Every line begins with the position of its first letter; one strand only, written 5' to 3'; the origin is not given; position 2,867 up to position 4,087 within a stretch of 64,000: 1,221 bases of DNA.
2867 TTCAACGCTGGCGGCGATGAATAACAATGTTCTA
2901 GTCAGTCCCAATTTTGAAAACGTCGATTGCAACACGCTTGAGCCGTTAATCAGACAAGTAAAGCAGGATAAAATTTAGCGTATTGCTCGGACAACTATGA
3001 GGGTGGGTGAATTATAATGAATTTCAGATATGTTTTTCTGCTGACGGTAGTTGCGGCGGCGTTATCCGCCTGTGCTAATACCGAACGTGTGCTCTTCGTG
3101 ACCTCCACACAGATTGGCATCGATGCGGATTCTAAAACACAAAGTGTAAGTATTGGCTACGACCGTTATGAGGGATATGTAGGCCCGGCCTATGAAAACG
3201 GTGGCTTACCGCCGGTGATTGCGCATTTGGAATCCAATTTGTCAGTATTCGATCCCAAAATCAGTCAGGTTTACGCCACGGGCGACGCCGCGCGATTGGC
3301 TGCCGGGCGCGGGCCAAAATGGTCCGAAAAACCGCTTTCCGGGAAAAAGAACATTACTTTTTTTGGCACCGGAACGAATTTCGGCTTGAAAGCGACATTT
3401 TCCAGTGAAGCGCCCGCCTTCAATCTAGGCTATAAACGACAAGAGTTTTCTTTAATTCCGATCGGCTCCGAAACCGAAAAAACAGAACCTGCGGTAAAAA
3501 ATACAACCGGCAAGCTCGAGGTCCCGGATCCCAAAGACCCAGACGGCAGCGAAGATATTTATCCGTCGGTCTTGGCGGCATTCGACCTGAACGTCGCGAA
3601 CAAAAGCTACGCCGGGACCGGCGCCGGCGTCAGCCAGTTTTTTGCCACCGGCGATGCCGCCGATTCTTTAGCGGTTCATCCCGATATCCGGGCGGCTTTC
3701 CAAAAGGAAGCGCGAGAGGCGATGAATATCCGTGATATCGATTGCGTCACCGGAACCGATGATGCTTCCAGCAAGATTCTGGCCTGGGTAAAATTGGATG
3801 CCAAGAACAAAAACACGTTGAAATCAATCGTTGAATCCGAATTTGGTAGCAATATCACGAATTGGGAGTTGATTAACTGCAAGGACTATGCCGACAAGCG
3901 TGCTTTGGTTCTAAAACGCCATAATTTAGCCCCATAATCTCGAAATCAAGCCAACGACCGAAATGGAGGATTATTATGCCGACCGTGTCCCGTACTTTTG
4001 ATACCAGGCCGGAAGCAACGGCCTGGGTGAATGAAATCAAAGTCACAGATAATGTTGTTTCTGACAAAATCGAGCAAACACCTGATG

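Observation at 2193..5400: A roughly 3-kb lower-GC island in the 3' end of a glutamine amidotransferase gene, flanked by a duplicated gene end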

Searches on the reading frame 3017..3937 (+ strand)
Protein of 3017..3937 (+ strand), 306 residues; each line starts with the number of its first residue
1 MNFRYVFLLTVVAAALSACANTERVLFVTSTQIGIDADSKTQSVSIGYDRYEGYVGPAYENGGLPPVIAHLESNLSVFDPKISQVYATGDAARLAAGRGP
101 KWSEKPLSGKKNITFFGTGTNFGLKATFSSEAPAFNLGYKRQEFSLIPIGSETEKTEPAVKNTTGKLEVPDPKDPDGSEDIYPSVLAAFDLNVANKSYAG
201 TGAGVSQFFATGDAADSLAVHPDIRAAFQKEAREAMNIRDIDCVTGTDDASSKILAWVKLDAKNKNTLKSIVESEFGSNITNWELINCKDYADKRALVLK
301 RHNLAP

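Call 6: search_protein_families(library=pfam, proteins=[window:3017-3937:+], max_evalue=0.01)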
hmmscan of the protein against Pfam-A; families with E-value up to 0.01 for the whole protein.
window:3017-3937:+ (306 aa): 0 families

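Call 7: search_protein_families(library=phrogs, proteins=[window:3017-3937:+], max_evalue=0.01)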
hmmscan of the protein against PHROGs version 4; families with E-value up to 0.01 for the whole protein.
window:3017-3937:+ (306 aa): 0 families

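Call 22: list_cluster_members(proteins=[P0001, P0061, window:3017-3934:+, window:5438-6046:+])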
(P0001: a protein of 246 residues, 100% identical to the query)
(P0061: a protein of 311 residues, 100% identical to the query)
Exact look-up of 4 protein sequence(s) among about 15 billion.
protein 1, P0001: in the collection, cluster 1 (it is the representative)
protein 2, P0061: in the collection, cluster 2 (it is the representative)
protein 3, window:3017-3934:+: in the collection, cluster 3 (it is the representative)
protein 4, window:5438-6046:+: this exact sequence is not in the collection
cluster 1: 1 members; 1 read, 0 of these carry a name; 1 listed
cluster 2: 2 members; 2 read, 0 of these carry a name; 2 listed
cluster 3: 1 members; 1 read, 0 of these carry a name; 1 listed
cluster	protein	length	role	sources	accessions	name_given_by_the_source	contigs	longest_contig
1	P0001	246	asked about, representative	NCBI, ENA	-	-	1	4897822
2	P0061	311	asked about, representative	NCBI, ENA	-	-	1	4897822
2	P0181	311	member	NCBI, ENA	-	-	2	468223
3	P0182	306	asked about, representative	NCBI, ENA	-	-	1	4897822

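Call 32: search_protein_families(library=ncbifam, proteins=[L009:4692-5615:+, window:3017-3937:+], max_evalue=0.001)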
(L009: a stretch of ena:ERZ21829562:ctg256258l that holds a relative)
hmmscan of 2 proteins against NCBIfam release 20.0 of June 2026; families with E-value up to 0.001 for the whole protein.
L009:4692-5615:+ (307 aa): 13 families
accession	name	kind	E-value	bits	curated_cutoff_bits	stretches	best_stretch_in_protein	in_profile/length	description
TIGR02224.1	recomb_XerC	equivalog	4e-67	226.7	335.15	1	10-300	3-292/295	tyrosine recombinase XerC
TIGR02225.1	recomb_XerD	equivalog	5.5e-62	209.7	329.6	1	12-296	5-285/290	site-specific tyrosine recombinase XerD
NF001399.0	PRK00283.1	subfamily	2.1e-57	194.7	279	1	13-298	16-296/300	tyrosine recombinase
NF040815.2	recomb_XerA_Arch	equivalog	9.1e-55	186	220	1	8-291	1-260/263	site-specific tyrosine recombinase/integron integrase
NF002331.0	PRK01287.1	subfamily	1.6e-36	126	371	1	8-293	31-320/365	site-specific tyrosine recombinase XerC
TIGR02249.1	integrase_gron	subfamily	8.5e-30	104.2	265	2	225-288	240-303/315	integron integrase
NF003462.0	PRK05084.1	equivalog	7e-25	87.5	267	1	146-299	202-358/360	tyrosine recombinase XerS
NF007370.0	PRK09870.1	subfamily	2.8e-18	66.3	221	1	112-299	13-193/200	tyrosine-type DNA invertase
NF011946.0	PRK15417.1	equivalog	2.9e-18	66.1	435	2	239-287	269-317/337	integron integrase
NF007371.0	PRK09871.1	subfamily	1.2e-12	47.8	222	1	145-298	32-186/198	tyrosine-type DNA invertase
NF002685.0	PRK02436.1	equivalog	2.3e-07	30.9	178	1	10-282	5-243/245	site-specific tyrosine recombinase XerD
NF040693.1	recomb_GmtY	equivalog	2.5e-07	30.3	340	1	197-293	337-440/441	gamma-mobile-trio recombinase GmtY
NF047926.1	integrase_GmtZ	equivalog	9.3e-05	20.6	600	1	243-302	427-487/784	gamma-mobile-trio integrase GmtZ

window:3017-3937:+ (306 aa): 0 families

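Call 46: search_protein_families(library=padloc, proteins=[window:3017-3937:+, L009:4692-5615:+], max_evalue=0.01)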
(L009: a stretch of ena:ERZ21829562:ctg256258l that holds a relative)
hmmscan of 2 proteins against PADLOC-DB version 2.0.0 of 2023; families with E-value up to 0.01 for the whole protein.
window:3017-3937:+ (306 aa): 0 families

L009:4692-5615:+ (307 aa): 0 families

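Call 62: search_protein_representatives(protein=window:3017-3934:+)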
Query: 306 residues. Proteins with E-value up to 0.001 (for the whole library): 929; up to 1e-10: 608; up to 1e-30: 184. The best 150 are listed.
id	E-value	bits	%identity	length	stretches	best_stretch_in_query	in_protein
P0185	6.9e-130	449.1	67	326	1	7-306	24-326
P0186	1.1e-69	251.6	50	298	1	8-299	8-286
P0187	7.3e-63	229.1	47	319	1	2-295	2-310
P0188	1.3e-58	215.2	59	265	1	25-238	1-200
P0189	3.0e-57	210.7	46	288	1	16-301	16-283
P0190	6.3e-55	203.1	48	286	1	7-277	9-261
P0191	9.8e-55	202.5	50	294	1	9-246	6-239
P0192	2.9e-52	194.4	48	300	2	7-149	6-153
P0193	1.0e-50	189.3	53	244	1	15-238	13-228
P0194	9.3e-50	186.1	63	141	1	172-305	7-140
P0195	9.5e-49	182.8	45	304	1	5-251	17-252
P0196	4.0e-48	180.8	51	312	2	4-158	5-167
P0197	1.1e-47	179.3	50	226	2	12-151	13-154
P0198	2.5e-47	178.2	46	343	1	4-236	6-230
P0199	3.4e-47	177.7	40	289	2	6-154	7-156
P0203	4.1e-46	174.2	43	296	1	8-296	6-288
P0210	1.4e-44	169.1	43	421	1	7-247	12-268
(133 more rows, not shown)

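Call 63: find_encoding_contigs(protein=P0185, flank=8000, max_places=3)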
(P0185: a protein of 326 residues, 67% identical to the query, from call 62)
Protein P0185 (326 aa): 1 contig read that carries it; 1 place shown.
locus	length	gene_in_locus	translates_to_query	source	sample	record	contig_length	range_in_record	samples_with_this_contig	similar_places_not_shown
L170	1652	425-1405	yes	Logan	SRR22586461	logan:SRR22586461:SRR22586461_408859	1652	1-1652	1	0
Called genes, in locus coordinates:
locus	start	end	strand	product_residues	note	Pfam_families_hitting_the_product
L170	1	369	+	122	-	?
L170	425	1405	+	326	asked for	-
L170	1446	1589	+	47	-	-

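Call 64: find_encoding_contigs(protein=P0186, flank=8000, max_places=3)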
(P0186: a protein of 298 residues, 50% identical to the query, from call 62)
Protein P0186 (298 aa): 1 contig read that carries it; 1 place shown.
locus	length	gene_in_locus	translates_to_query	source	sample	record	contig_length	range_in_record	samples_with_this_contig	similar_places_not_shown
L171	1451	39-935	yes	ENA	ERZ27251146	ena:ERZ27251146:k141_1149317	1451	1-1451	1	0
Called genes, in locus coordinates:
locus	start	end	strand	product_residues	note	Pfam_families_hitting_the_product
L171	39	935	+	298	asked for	-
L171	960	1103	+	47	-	-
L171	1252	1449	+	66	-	?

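Call 68: search_protein_families(library=pfam, alignment_id=A1, max_evalue=0.01)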
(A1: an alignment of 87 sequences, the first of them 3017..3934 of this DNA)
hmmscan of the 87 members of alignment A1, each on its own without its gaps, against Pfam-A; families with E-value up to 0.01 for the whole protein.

A. member 1, window:3017-3934:+ (306 aa): 0 families

B. families by the number of members that match (of 87 scanned): 4 families
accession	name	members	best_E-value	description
PF02569.21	Pantoate_ligase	1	0.00032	Pantoate-beta-alanine ligase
PF12852.13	Cupin_6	1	0.0023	Cupin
PF09208.16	Endonuc-MspI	1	0.0066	Restriction endonuclease MspI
PF08139.17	LPAM_1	1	0.0079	Prokaryotic membrane lipoprotein lipid attachment site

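Call 69: list_cluster_members(proteins=[P0187, P0189, P0190, P0191, P0192, P0195, P0196, P0198, P0203, P0210])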
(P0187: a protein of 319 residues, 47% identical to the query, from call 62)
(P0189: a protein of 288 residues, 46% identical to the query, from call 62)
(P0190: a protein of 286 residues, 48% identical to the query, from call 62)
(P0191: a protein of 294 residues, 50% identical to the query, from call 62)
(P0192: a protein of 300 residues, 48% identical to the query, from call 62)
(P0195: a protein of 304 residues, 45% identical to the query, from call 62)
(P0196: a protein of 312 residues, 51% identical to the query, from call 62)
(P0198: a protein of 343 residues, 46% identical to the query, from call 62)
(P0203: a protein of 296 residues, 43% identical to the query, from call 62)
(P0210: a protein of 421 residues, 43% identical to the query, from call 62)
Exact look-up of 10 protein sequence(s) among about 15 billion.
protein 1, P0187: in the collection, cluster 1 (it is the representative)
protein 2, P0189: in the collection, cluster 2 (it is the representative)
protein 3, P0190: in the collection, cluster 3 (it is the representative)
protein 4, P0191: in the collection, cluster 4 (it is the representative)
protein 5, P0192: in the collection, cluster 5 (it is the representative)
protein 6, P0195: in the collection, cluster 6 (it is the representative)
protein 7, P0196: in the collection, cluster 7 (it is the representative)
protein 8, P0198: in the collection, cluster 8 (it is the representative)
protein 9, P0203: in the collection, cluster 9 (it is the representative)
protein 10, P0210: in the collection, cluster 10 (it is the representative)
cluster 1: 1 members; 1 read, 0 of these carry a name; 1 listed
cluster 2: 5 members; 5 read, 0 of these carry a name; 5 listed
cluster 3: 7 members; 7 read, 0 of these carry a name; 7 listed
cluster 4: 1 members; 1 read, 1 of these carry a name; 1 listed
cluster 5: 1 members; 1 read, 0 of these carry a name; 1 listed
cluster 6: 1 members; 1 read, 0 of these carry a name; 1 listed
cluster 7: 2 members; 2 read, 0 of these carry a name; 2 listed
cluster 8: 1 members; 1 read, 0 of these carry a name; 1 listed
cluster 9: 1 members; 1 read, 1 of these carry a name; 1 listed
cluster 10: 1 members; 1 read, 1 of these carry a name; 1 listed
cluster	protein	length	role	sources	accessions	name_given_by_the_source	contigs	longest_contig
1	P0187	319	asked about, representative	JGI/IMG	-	-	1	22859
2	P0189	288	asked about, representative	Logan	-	-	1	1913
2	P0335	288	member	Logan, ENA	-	-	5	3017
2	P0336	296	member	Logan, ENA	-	-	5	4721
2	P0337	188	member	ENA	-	-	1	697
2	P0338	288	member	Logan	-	-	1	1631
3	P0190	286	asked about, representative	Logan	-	-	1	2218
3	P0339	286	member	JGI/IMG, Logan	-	-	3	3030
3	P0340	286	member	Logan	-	-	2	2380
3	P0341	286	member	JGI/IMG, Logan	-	-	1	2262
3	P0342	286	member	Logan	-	-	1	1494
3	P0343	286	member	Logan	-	-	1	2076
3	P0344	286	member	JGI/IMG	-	-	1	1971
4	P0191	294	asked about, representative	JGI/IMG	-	hypothetical protein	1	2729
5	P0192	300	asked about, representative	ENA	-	-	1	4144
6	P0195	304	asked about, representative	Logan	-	-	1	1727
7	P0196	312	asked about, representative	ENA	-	-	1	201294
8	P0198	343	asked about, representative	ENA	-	-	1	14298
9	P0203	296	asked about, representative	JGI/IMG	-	hypothetical protein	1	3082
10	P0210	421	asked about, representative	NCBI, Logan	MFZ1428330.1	MAG: hypothetical protein WAS21_16335 [Geminicoccaceae bacterium]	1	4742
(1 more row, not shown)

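Call 70: find_encoding_contigs(protein=P0196, flank=8000, max_places=2)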
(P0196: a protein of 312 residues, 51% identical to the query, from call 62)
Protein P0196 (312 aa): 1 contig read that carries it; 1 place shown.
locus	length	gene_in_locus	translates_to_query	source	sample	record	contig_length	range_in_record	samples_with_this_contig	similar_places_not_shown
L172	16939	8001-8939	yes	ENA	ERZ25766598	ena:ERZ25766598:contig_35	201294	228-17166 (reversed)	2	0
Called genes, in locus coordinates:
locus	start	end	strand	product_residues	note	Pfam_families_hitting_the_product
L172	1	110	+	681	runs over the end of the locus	PF00724:Oxidored_FMN, PF12831:FAD_oxidored (faint), PF00070:Pyr_redox (faint), PF01494:FAD_binding_3 (faint), PF07992:Pyr_redox_2, PF13450:NAD_binding_8 (weak)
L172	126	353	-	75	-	-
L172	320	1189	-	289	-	PF00892:EamA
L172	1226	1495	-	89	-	-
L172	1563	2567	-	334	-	PF05544:Pro_racemase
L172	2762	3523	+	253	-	PF00994:MoCF_biosynth, PF24102:FLAD1_M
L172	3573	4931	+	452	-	PF01979:Amidohydro_1, PF07969:Amidohydro_3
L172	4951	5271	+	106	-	PF26354:DMF_alpha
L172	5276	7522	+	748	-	PF13385:Laminin_G_3, PF20254:DMFA2_C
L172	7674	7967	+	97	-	-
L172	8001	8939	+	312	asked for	-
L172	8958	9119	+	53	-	-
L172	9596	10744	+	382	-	PF00959:Phage_lysozyme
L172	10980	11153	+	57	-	-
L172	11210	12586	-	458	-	PF13701:DDE_Tnp_1_4, PF01609:DDE_Tnp_1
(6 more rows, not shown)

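Call 71: find_encoding_contigs(protein=P0187, flank=8000, max_places=2)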
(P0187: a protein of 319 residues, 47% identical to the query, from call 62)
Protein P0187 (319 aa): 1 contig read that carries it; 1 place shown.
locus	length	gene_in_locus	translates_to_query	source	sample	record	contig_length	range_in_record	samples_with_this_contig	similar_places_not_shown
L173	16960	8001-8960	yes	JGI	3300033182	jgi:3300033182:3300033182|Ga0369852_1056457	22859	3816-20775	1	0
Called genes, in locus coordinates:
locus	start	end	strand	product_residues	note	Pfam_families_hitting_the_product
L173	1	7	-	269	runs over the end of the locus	PF00196:GerE, PF08281:Sigma70_r4_2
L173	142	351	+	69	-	-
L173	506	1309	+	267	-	PF13847:Methyltransf_31 (weak), PF08241:Methyltransf_11, PF08242:Methyltransf_12 (weak), PF13649:Methyltransf_25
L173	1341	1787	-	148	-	-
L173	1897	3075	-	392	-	PF07690:MFS_1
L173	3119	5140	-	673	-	PF01642:MM_CoA_mutase, PF02310:B12-binding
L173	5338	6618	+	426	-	PF08240:ADH_N, PF00107:ADH_zinc_N, PF13602:ADH_zinc_N_2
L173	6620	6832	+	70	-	-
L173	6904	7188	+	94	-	-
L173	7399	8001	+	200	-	-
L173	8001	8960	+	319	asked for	-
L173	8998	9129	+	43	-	-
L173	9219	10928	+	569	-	PF02771:Acyl-CoA_dh_N, PF02770:Acyl-CoA_dh_M, PF00441:Acyl-CoA_dh_1, PF08028:Acyl-CoA_dh_2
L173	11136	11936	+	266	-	PF01738:DLH, PF12146:Hydrolase_4 (faint)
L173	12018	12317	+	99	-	PF22277:EncFtn-like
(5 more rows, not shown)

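Call 74: predict_structure(alignment_id=A1)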
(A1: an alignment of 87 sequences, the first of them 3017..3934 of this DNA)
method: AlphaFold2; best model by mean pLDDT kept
length: 306 residues; sequences in the alignment: 87
mean_pLDDT: 83.7   pTM: 0.69
mean pLDDT of the five models: 83.7, 83.2, 82.8, 82.7, 81.3
residues with pLDDT >= 90: 113; 70-90: 153; 50-70: 30; < 50: 10
segments of 3 or more residues with pLDDT < 50: 155-161
pLDDT, mean of each block of 10 residues (from residue 1): 90 84 86 83 82 88 89 83 91 86 77 83 75 72 81 55 57 65 89 80 86 92 92 79 85 97 96 94 95 97 85
secondary structure, 60 per line:
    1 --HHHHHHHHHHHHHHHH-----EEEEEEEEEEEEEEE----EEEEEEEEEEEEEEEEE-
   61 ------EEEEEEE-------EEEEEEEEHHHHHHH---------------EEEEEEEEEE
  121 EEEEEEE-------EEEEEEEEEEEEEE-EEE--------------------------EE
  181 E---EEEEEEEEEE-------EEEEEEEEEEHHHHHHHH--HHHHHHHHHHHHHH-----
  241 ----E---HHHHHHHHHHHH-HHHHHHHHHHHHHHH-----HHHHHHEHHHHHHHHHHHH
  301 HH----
elements in order: H3-18 E24-38 E43-59 E67-73 E81-88 H89-95 E111-127 E135-148 E150-152 E179-181 E185-194 E202-211 H212-219 H222-235 H249-260 H262-276 H282-287 H289-302

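Call 76: fold_search(model_id=the predicted structure, library=pdb)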
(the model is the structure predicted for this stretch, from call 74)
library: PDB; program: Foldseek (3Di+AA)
matches with E <= 10: 767; with E <= 0.001: 0
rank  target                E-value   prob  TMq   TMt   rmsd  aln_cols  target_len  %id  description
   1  1uyn                  6.8e-03  0.25  0.13  0.13  14.3       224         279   13  Translocator domain of autotransporter NalP from Neisseria meningitidis (released 2004-03-18)
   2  1uyo                  3.1e-02  0.13  0.12  0.12  14.3       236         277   10  Translocator domain of autotransporter NalP from Neisseria meningitidis (released 2004-03-19)
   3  5coz                  1.1e-01  0.05  0.10  0.09  20.8       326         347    7  Crystal structure of an uncharacterized protein (EUBREC_2869) from Eubacterium rectale ATCC 33656 at 1.45 A resolution (released 2015-08-05)
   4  2m06_MODEL_1_A        1.3e-01  0.08  0.12  0.19  13.5       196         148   11  NMR structure of OmpX in phopspholipid nanodiscs (released 2012-12-12)
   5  2g6x_C                1.4e-01  0.08  0.11  0.15  22.4       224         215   10  Crystal structure of a novel green fluorescent protein from marine copepod Pontellina plumata (released 2006-03-28)
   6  8jyw_A                1.6e-01  0.06  0.12  0.14  22.9       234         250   10  Cryo-EM structure of the gasdermin pore from Trichoplax adhaerens (released 2024-05-01)
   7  6oqh_MODEL_1_A        1.6e-01  0.04  0.09  0.10  21.3       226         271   12  Solution NMR structure of a quiet outer membrane protein G Nanopore (OmpG mutant: Delta-L6-D215) (released 2019-06-05)
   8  3dwo                  1.7e-01  0.04  0.10  0.08  20.6       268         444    9  Crystal structure of a Pseudomonas aeruginosa FadL homologue (released 2008-12-16)
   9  2g6x_B                1.8e-01  0.07  0.11  0.14  23.2       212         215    8  Crystal structure of a novel green fluorescent protein from marine copepod Pontellina plumata (released 2006-03-28)
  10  8x8s                  2.1e-01  0.08  0.11  0.14  17.0       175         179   10  Crystal structure of Cypovirus Polyhedra mutant fused with c-Myc fragment (released 2024-06-05)
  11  5a68                  2.2e-01  0.04  0.09  0.13  24.6       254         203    8  Crystal structure of the AtTTM3 product complex with two orthophosphates and manganese ions (form B) (released 2015-08-05)
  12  8wlg                  2.6e-01  0.06  0.11  0.15  17.2       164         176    8  Crystal structure of Cypovirus Polyhedra mutant fused with c-Myc fragment (released 2024-06-05)
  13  9g4c_A                2.6e-01  0.04  0.10  0.09  22.3       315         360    9  25-phosphosteroid lyase + phosphate + desmost-1,4-diene-3-one (released 2026-01-28)
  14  6ntr_C                2.6e-01  0.02  0.08  0.09  22.6       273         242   10  Crystal Structure of Beta-barrel-like Protein of Domain of Unknown Function DUF1849 from Brucella abortus (released 2019-02-13)
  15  2g6x_A                2.7e-01  0.07  0.11  0.15  23.1       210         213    8  Crystal structure of a novel green fluorescent protein from marine copepod Pontellina plumata (released 2006-03-28)
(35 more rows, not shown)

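Call 90: find_related_loci(query=A1, collection=viral_contigs, flank=6000)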
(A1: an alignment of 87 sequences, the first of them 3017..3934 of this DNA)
Query A1 (306 aa) in viral_contigs; peptide patterns used: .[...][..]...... (x = any residue, [..] = any of these).
58 stretches matched a pattern, but none encodes a relative of the query by tblastn (E <= 1e-3).

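Call 91: search_dna_similar(query=window:3017-3934:+, collection=plasmids, mode=protein, max_rows=15)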
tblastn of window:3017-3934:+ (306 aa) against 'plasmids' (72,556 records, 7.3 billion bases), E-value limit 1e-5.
No match.
